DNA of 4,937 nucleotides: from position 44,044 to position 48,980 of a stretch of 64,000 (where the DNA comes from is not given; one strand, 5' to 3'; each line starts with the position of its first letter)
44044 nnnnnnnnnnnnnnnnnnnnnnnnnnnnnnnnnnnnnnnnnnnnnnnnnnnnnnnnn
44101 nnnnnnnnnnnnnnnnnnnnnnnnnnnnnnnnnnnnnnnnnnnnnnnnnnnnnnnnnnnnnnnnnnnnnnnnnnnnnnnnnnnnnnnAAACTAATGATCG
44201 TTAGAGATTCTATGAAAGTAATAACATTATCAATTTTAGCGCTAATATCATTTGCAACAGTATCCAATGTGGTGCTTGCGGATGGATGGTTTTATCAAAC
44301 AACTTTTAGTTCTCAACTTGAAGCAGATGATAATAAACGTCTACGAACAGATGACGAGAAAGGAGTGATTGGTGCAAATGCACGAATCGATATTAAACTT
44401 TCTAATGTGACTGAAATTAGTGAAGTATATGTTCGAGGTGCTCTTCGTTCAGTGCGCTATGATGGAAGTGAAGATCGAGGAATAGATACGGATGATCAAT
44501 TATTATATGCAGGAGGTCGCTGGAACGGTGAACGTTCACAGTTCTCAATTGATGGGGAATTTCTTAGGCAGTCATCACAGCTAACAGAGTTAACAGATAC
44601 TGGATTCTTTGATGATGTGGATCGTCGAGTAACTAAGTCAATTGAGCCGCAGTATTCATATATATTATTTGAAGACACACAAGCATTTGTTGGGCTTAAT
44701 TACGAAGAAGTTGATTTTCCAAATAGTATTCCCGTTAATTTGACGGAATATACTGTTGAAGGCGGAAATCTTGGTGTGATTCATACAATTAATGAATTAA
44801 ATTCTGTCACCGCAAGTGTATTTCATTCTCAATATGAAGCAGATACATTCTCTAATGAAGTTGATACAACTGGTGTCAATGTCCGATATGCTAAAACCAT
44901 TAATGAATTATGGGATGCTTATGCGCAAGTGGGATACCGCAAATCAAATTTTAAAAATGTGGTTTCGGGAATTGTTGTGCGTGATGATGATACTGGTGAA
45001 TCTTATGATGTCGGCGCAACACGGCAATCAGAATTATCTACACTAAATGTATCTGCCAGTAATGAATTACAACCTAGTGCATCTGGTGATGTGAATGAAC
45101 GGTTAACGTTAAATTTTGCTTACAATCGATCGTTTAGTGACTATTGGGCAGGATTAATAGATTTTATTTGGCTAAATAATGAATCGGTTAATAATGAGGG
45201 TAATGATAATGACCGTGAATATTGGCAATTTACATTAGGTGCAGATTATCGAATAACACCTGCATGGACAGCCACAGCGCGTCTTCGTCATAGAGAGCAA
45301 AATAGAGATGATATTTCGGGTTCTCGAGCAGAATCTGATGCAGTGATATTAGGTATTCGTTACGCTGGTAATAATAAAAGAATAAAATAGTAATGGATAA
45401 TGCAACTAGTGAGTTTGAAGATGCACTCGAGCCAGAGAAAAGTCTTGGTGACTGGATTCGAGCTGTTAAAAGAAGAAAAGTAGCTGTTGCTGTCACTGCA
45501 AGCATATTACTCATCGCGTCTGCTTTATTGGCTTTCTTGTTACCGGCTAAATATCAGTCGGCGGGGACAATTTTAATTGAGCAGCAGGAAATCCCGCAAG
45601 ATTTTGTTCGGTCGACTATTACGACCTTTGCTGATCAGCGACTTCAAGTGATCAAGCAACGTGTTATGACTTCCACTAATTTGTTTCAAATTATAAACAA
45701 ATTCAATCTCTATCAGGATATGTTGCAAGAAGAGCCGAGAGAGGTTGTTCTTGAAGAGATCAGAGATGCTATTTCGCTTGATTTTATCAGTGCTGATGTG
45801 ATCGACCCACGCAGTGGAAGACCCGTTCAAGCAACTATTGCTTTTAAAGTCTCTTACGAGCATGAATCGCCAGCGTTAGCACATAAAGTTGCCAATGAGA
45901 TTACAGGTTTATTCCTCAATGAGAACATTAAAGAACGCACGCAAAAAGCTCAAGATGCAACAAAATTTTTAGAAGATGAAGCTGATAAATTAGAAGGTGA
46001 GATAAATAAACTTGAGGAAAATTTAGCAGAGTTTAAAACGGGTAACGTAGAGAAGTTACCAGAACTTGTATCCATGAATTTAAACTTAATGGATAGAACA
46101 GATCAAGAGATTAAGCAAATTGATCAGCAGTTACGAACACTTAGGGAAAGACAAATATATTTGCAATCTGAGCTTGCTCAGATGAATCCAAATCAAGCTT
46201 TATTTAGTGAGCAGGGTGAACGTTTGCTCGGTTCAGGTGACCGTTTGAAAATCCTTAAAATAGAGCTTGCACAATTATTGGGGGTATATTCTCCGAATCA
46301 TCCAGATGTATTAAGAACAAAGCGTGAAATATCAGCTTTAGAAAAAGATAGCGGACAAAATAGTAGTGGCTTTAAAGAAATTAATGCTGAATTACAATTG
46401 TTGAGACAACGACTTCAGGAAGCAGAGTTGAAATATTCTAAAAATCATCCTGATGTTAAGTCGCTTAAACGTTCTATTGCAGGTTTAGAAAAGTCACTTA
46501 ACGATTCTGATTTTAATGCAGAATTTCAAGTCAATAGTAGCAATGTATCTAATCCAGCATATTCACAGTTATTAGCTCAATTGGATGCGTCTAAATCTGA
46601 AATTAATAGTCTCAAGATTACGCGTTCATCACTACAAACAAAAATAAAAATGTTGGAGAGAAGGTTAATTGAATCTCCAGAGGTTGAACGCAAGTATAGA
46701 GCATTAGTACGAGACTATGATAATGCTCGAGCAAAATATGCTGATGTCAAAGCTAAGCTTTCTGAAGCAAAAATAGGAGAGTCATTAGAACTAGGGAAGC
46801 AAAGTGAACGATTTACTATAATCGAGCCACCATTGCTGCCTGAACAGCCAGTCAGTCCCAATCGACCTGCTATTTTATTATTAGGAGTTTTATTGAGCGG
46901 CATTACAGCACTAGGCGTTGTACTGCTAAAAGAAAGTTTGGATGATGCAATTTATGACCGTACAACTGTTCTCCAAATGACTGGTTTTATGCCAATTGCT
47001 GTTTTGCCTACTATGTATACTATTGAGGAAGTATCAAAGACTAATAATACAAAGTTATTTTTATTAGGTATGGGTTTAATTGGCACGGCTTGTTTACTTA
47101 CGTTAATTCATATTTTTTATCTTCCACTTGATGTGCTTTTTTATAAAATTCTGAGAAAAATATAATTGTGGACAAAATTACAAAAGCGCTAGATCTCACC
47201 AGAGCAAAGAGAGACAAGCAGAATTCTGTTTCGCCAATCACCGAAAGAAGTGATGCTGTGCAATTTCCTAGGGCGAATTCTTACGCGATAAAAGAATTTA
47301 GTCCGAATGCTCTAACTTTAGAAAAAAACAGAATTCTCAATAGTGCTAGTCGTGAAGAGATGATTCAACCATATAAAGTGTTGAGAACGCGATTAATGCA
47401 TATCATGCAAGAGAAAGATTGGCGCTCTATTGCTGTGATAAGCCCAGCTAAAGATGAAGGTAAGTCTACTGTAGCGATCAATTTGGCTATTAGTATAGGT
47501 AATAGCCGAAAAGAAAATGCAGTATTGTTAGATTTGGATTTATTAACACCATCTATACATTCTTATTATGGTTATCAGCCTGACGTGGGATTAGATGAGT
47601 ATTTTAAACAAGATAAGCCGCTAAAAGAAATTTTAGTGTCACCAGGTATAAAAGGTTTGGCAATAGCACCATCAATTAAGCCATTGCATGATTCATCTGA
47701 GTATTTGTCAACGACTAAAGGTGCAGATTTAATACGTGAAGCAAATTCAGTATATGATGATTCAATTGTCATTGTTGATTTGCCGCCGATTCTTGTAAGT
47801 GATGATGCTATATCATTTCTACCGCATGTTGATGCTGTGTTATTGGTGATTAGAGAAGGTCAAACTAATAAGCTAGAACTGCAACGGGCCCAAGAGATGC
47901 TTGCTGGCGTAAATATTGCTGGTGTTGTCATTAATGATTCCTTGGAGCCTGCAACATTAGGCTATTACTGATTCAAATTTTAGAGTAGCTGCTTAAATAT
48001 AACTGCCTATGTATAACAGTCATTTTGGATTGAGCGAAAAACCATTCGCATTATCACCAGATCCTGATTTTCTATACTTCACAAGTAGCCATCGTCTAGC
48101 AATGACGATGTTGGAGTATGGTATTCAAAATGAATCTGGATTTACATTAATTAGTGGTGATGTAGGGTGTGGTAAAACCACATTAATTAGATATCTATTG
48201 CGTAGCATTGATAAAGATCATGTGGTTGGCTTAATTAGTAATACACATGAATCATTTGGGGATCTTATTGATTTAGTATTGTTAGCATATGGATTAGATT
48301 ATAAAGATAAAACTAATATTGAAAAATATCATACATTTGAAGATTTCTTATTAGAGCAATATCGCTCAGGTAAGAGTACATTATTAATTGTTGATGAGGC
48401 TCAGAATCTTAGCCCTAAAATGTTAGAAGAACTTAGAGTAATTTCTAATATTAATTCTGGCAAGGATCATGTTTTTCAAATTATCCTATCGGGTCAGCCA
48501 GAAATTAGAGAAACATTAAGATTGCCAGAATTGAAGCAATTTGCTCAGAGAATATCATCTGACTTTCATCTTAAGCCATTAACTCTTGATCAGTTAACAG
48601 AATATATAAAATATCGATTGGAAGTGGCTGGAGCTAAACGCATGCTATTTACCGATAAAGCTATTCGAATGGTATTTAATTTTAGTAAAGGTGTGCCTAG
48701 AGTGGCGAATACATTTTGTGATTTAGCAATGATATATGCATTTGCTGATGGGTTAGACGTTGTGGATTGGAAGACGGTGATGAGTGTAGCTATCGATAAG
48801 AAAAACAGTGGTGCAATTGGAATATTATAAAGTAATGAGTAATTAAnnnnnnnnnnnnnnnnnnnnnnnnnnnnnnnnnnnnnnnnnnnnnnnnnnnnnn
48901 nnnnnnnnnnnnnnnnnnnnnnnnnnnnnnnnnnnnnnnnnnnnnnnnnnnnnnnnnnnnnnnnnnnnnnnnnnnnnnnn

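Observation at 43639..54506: Exosortase (XrtA-EpsI fusion) EPS locus lacking its usual PrsK/PrsR regulators and any PEP-CTERM substrate in the window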

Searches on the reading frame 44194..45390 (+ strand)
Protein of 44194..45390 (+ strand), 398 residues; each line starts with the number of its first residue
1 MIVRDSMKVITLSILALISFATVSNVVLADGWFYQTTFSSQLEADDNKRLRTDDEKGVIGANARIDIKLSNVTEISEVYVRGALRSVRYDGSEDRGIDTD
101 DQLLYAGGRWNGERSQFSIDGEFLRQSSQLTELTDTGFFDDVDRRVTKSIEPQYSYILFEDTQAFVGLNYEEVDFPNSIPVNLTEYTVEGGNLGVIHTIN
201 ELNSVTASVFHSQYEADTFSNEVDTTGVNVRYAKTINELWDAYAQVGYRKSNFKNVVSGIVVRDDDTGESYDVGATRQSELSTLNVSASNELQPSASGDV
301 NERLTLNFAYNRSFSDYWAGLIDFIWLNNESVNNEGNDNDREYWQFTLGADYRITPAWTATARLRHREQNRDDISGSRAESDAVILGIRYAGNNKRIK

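Call 3: search_protein_families(library=ncbifam, proteins=[window:44194-45390:+], max_evalue=0.001)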
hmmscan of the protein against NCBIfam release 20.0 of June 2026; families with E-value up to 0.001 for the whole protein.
window:44194-45390:+ (398 aa): 0 families

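Call 4: search_protein_families(library=pfam, proteins=[window:44194-45390:+], max_evalue=0.001)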
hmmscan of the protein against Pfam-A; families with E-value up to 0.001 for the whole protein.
window:44194-45390:+ (398 aa): 1 family
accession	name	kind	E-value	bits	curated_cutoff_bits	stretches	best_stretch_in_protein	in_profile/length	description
PF13505.12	OMP_b-brl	-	1.7e-06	28.7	28.7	0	212-275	67-136/175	Outer membrane protein beta-barrel domain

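Call 47: search_protein_families(library=pfam, proteins=[window:44194-45390:+], max_evalue=0.001)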
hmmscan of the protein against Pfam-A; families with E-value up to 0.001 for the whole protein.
window:44194-45390:+ (398 aa): 1 family
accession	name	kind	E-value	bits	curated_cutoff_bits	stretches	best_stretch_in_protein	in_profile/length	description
PF13505.12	OMP_b-brl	-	1.7e-06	28.7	28.7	0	212-275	67-136/175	Outer membrane protein beta-barrel domain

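Call 49: search_protein_families(library=ncbifam, proteins=[window:44194-45390:+], max_evalue=1)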
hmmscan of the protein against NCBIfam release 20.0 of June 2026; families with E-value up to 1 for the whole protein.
window:44194-45390:+ (398 aa): 2 families
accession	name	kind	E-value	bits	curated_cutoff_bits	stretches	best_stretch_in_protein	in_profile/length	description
NF006917.0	PRK09408.1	equivalog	0.091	12.6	176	1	292-355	33-97/171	outer membrane protein OmpX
NF041027.1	GSU2204_Se_pt_1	equivalog_domain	0.34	9.6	350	1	327-374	297-344/580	GSU2204 family CXXCH-containing (seleno)protein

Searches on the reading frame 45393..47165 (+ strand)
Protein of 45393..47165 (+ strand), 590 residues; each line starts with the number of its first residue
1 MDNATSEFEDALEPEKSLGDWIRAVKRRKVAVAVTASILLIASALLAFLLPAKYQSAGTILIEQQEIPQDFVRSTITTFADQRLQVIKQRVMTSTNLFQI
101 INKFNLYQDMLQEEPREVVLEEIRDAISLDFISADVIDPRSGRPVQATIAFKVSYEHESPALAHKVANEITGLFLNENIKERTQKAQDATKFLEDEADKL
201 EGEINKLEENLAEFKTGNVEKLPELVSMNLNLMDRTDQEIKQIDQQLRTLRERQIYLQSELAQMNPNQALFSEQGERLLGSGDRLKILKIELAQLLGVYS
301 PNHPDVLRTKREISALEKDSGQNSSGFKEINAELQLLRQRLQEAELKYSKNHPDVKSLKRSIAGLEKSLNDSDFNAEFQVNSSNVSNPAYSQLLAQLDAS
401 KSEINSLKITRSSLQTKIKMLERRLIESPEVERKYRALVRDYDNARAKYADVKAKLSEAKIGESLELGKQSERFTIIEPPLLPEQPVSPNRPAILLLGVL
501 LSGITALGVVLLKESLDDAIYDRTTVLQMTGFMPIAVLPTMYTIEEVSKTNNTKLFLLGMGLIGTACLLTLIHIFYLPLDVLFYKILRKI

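Call 3: search_protein_families(library=ncbifam, proteins=[window:45393-47165:+], max_evalue=0.001)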
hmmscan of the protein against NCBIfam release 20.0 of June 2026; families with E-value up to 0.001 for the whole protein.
window:45393-47165:+ (590 aa): 11 families
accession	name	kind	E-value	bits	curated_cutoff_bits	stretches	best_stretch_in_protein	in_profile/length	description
TIGR03007.1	pepcterm_ChnLen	equivalog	2.7e-78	263.4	278.85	2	328-571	250-493/498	XrtA system polysaccharide chain length determinant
TIGR03017.1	EpsF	equivalog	2e-12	46.6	422.75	2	25-316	10-294/444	chain length determinant protein EpsF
NF007350.0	PRK09841.1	equivalog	3.4e-10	38.7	1248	1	317-546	259-478/726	tyrosine-protein kinase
NF008568.0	PRK11519.1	equivalog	5.4e-08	31.5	1068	1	316-531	258-463/720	tyrosine-protein kinase Wzc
NF041864.1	EpsV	equivalog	4.7e-07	28.7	800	0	334-509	291-450/484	PCP family exopolysaccharide biosynthesis protein EpsV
TIGR02169.1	SMC_prok_A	equivalog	5.1e-07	27.8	729.4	1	186-460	222-490/1165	chromosome segregation protein SMC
TIGR02168.1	SMC_prok_B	equivalog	2e-06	25.8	567.35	1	305-459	240-398/1181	chromosome segregation protein SMC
NF045487.1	ASRP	equivalog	2.8e-06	26.3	300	1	323-458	346-478/593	archaea-specific SMC-related protein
TIGR01005.1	eps_transp_fam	subfamily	7.7e-06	24.4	411.7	1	391-543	333-482/754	exopolysaccharide transport protein family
TIGR01006.1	polys_exp_MPA1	subfamily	1.8e-05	24.3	296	0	474-526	157-209/226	CspC family polysaccharide chain length determinant protein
TIGR04523.1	Mplasa_alph_rch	subfamily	9.9e-05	20.4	270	0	309-423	293-405/745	helix-rich protein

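Call 4: search_protein_families(library=pfam, proteins=[window:45393-47165:+], max_evalue=0.001)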
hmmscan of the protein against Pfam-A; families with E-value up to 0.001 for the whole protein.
window:45393-47165:+ (590 aa): 2 families
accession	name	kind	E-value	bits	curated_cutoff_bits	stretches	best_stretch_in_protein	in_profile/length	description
PF13807.11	GNVR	-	1.7e-05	25.1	27.7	1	437-514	8-81/82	G-rich domain on putative tyrosine kinase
PF02706.20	Wzz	-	4.1e-05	24.2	25.5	1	18-74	5-55/91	Chain length determinant protein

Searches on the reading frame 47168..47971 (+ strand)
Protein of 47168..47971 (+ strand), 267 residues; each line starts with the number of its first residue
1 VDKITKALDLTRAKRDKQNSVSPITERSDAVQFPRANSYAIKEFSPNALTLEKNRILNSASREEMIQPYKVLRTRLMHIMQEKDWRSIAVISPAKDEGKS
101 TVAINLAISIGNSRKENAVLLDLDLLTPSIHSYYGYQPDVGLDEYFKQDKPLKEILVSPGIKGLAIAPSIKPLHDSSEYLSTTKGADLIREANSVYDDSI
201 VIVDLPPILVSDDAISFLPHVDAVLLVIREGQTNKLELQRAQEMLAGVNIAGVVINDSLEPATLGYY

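Call 3: search_protein_families(library=ncbifam, proteins=[window:47168-47971:+], max_evalue=0.001)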
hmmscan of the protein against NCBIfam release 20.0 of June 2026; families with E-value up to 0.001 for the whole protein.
window:47168-47971:+ (267 aa): 8 families
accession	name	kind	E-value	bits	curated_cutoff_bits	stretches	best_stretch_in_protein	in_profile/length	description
TIGR03018.1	pepcterm_TyrKin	hypoth_equivalog_domain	4.5e-39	133.9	230.65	1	58-256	4-207/207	XrtA-associated tyrosine autokinase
TIGR01007.1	eps_fam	subfamily_domain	4.1e-23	82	108.05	1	69-257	3-189/204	polysaccharide biosynthesis tyrosine autokinase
TIGR03029.1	EpsG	equivalog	8.3e-19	67.8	313.8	1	64-257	82-274/274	chain length determinant protein tyrosine kinase EpsG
NF007350.0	PRK09841.1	equivalog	9.1e-19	67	1248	1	66-266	512-711/726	tyrosine-protein kinase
TIGR01005.1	eps_transp_fam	subfamily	1.9e-15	56.1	411.7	1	54-265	515-724/754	exopolysaccharide transport protein family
NF008568.0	PRK11519.1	equivalog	4.1e-13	48.4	1068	1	66-263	507-703/720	tyrosine-protein kinase Wzc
NF041136.1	MrpORP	equivalog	0.00015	21.2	450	1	87-135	7-54/365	iron-sulfur cluster carrier protein MrpORP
NF041546.1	ParA_partition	equivalog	0.00069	19.2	180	0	97-124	11-37/203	ParA family partition ATPase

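Call 4: search_protein_families(library=pfam, proteins=[window:47168-47971:+], max_evalue=0.001)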
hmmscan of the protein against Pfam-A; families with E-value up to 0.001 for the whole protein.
window:47168-47971:+ (267 aa): 3 families
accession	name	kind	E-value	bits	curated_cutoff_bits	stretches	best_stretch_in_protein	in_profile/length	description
PF10609.15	ParA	-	1.1e-06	28.7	27.1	1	88-256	6-173/246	NUBPL iron-transfer P-loop NTPase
PF01656.29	CbiA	-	0.00051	20.4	25.4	1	88-257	1-82/125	CobQ/CobB/MinD/ParA nucleotide binding domain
PF13614.12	AAA_31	-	0.00086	19.7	27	0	97-229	13-148/177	AAA domain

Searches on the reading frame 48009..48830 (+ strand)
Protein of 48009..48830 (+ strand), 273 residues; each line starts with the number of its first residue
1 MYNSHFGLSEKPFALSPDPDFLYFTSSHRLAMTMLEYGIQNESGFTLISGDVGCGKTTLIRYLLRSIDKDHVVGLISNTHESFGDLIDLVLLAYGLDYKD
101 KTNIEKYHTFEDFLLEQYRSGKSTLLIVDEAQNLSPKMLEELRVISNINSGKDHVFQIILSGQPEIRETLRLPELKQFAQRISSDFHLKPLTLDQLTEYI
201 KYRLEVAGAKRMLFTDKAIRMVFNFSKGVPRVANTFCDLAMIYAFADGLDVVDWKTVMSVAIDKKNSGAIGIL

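Call 3: search_protein_families(library=ncbifam, proteins=[window:48009-48830:+], max_evalue=0.001)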
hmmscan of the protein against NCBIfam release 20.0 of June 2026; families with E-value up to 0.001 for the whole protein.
window:48009-48830:+ (273 aa): 2 families
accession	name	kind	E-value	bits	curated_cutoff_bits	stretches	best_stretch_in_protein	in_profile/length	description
TIGR03015.1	pepcterm_ATPase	hypoth_equivalog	6.1e-83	278.3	324.5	1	1-263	1-265/269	XrtA/PEP-CTERM system-associated ATPase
NF041000.1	ATPase_ComGA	equivalog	0.00028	20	300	1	33-70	118-155/267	competence type IV pilus ATPase ComGA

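Call 4: search_protein_families(library=pfam, proteins=[window:48009-48830:+], max_evalue=0.001)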
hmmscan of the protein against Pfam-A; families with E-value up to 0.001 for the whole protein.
window:48009-48830:+ (273 aa): 10 families
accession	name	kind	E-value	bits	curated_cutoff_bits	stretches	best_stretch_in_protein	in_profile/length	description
PF13401.12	AAA_22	-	1.4e-25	90.6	27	1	42-170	4-130/130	AAA domain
PF13191.12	AAA_16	-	2e-07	32.1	32.6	1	42-143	23-153/167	AAA ATPase domain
PF01443.25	Viral_helicase1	-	6.9e-06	26.5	21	1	47-142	2-79/228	Viral superfamily 1 RNA helicase core domain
PF22882.2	GT-D-like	-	2.6e-05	24.1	27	1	61-142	65-147/210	GT-D fold-like domain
PF13245.12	AAA_19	-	0.00019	22.1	25.1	1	43-143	11-112/134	AAA domain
PF13173.12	AAA_14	-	0.00021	21.7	27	0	46-192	5-124/129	AAA domain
PF13555.12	AAA_29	-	0.00026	21.1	27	0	42-60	21-39/61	P-loop containing region of AAA domain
PF13604.12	AAA_30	-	0.00075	19.7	27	0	37-142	12-108/191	AAA domain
PF02492.25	cobW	-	0.00088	19.3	20.7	0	46-79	3-36/180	CobW/HypB/UreG, nucleotide-binding domain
PF20720.3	nSTAND3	-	0.00099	19.3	27.2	0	26-69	5-43/155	Novel STAND NTPase 3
